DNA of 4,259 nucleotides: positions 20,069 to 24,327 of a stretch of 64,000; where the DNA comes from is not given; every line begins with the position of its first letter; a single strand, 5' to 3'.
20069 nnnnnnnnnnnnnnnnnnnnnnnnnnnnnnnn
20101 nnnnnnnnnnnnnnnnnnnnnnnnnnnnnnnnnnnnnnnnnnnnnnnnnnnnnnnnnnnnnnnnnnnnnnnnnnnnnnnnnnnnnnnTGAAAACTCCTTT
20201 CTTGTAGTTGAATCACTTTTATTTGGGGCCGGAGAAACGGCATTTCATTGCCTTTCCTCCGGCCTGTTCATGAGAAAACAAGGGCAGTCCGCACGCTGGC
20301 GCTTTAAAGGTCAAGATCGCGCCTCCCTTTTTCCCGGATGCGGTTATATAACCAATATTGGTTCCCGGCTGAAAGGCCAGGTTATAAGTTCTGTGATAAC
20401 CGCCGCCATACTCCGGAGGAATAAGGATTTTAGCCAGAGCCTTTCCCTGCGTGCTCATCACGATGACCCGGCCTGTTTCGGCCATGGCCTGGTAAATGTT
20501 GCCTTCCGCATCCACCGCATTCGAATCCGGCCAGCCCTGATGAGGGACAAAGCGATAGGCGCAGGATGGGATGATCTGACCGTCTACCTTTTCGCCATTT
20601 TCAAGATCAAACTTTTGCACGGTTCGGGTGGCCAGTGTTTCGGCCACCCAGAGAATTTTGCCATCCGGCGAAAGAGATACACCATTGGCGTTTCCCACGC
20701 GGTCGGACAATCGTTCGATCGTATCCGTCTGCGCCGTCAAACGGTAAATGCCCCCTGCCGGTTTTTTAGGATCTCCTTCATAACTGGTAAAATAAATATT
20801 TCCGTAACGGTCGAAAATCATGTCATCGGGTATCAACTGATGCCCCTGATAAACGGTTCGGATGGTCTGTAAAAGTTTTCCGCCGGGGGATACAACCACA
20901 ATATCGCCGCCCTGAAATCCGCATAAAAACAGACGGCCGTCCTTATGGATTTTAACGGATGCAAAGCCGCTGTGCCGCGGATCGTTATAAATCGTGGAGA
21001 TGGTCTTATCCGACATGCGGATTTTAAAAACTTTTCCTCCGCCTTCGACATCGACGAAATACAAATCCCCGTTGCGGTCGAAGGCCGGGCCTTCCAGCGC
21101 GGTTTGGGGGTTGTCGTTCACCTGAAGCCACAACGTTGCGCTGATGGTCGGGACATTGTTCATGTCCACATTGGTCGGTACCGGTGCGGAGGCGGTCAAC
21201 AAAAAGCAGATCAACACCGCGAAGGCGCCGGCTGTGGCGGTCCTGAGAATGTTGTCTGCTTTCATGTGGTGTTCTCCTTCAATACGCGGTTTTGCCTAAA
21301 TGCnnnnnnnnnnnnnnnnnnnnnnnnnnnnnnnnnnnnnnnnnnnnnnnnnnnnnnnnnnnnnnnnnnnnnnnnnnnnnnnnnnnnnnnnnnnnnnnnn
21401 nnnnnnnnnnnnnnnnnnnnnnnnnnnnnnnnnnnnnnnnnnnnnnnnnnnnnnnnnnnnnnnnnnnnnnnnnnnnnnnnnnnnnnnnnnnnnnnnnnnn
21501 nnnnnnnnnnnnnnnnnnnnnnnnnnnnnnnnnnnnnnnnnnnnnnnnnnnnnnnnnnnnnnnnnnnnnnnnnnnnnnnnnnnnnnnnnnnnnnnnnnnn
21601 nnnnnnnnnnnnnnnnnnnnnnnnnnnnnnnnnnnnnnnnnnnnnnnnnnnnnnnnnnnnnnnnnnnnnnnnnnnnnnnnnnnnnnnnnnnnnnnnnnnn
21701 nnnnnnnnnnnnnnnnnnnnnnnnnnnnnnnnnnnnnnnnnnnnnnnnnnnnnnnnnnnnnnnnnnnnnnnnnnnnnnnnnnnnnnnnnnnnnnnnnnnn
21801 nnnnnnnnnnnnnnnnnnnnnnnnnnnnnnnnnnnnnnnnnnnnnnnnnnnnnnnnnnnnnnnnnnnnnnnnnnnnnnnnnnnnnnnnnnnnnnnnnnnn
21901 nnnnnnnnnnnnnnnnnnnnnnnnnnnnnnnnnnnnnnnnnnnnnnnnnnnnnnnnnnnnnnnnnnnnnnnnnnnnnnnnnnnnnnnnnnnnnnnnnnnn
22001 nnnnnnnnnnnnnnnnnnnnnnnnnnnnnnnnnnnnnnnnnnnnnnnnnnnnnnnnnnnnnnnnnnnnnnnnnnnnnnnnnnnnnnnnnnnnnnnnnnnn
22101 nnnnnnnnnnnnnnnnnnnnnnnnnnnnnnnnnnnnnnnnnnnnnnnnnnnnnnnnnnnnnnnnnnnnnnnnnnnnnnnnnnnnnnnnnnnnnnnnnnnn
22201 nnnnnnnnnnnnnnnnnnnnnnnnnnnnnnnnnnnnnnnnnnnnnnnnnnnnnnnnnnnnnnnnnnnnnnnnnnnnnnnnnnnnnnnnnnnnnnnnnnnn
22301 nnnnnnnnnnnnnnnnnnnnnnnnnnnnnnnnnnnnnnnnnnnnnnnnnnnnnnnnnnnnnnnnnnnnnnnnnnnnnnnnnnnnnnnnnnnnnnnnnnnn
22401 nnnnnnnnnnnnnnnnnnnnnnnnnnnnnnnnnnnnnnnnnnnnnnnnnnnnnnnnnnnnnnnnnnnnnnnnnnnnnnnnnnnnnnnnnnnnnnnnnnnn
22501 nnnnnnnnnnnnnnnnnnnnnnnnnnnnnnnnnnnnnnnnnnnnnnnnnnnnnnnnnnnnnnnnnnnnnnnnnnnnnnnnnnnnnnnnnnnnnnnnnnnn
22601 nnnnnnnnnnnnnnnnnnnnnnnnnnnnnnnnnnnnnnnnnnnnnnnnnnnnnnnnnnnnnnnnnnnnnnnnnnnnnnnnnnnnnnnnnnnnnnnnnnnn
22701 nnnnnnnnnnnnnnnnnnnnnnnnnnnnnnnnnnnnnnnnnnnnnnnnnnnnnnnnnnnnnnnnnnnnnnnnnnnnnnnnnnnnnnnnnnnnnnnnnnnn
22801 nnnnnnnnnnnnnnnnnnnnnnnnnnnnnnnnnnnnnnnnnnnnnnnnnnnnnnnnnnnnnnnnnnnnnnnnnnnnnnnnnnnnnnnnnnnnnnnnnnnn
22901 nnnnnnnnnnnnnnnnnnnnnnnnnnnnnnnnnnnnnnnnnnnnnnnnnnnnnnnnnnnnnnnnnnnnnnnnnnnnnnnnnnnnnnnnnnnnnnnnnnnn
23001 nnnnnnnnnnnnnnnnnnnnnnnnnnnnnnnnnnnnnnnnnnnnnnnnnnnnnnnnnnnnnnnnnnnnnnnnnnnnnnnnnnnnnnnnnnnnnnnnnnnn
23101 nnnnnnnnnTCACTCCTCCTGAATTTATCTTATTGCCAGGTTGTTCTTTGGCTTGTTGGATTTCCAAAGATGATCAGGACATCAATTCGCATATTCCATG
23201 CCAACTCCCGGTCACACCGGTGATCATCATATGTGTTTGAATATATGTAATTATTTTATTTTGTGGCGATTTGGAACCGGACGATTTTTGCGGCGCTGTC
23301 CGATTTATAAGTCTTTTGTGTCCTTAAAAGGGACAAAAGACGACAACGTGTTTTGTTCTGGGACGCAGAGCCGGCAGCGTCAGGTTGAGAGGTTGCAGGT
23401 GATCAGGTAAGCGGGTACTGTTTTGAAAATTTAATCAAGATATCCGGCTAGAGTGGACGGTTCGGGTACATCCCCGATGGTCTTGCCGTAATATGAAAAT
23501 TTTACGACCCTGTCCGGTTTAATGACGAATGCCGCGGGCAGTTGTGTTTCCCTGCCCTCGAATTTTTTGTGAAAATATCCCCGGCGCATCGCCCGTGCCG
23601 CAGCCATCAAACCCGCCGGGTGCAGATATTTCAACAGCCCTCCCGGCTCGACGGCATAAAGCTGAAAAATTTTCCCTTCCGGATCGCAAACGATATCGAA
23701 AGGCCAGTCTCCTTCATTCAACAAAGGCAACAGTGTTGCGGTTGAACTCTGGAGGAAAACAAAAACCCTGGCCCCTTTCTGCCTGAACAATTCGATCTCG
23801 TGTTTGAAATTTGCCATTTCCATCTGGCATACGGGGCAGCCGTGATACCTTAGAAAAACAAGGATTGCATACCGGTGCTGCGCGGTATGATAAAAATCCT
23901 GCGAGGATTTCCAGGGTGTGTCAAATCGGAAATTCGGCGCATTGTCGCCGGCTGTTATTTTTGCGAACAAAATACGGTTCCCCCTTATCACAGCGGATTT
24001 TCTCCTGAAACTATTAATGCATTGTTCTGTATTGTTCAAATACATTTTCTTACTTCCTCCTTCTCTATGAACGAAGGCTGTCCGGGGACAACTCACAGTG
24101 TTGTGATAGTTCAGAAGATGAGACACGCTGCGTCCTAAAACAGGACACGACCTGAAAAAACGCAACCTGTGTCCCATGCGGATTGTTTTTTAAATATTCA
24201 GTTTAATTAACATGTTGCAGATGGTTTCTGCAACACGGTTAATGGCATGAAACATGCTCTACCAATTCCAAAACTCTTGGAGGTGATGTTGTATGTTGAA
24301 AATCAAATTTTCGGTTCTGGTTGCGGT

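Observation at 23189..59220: A sigma-54 regulon readable from the DNA: seven -24/-12 promoters, five with a phased TGTCC-N7-GGACA dyad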

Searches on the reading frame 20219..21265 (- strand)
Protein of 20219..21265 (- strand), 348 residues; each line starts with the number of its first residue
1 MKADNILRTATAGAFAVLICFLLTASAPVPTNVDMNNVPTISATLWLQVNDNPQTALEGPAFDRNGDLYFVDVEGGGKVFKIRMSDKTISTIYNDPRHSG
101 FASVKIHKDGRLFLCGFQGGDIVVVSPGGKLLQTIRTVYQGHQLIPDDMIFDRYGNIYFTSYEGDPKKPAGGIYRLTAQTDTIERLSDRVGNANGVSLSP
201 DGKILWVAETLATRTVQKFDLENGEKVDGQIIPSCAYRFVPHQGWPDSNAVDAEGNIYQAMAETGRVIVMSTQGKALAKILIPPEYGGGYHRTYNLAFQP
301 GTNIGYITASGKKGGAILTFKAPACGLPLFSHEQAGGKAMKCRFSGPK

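Call 9: search_protein_families(library=pfam, proteins=[window:20219-21265:-])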
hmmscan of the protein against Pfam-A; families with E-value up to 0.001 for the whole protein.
window:20219-21265:- (348 aa): 4 families
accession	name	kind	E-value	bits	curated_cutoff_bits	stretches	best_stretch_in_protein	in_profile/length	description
PF08450.18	SGL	-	4.3e-31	108.8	26.3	1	58-283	3-223/246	SMP-30/Gluconolactonase/LRE-like region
PF22701.2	Mala_s_1-like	-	1e-09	38.9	27.5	1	146-286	1-132/195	Mal s 1 allergenic protein-like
PF03088.22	Str_synth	-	5.8e-05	23.6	25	1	167-219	33-85/89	Strictosidine synthase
PF20067.5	SSL_N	-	0.00011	22.5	18.9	0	132-165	9-42/46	Strictosidine synthase-like, N-terminal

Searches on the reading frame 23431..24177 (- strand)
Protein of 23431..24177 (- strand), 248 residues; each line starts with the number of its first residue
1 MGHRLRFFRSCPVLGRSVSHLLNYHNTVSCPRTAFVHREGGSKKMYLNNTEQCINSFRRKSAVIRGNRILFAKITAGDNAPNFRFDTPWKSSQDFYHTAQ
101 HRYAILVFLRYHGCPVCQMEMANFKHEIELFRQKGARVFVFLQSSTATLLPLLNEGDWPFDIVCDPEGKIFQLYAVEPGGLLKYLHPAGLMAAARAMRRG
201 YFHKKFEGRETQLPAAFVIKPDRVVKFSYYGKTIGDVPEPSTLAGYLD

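Call 9: search_protein_families(library=pfam, proteins=[window:23431-24177:-])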
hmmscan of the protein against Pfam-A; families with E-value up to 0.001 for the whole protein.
window:23431-24177:- (248 aa): 3 families
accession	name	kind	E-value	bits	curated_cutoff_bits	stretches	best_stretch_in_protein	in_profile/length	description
PF00578.27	AhpC-TSA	-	4.9e-14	52.8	26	1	77-227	2-123/124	AhpC/TSA family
PF13911.12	AhpC-TSA_2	-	9.9e-09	36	27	1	127-232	5-113/114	AhpC/TSA antioxidant enzyme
PF08534.16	Redoxin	-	4.1e-07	30.3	26.6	1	76-177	2-105/148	Redoxin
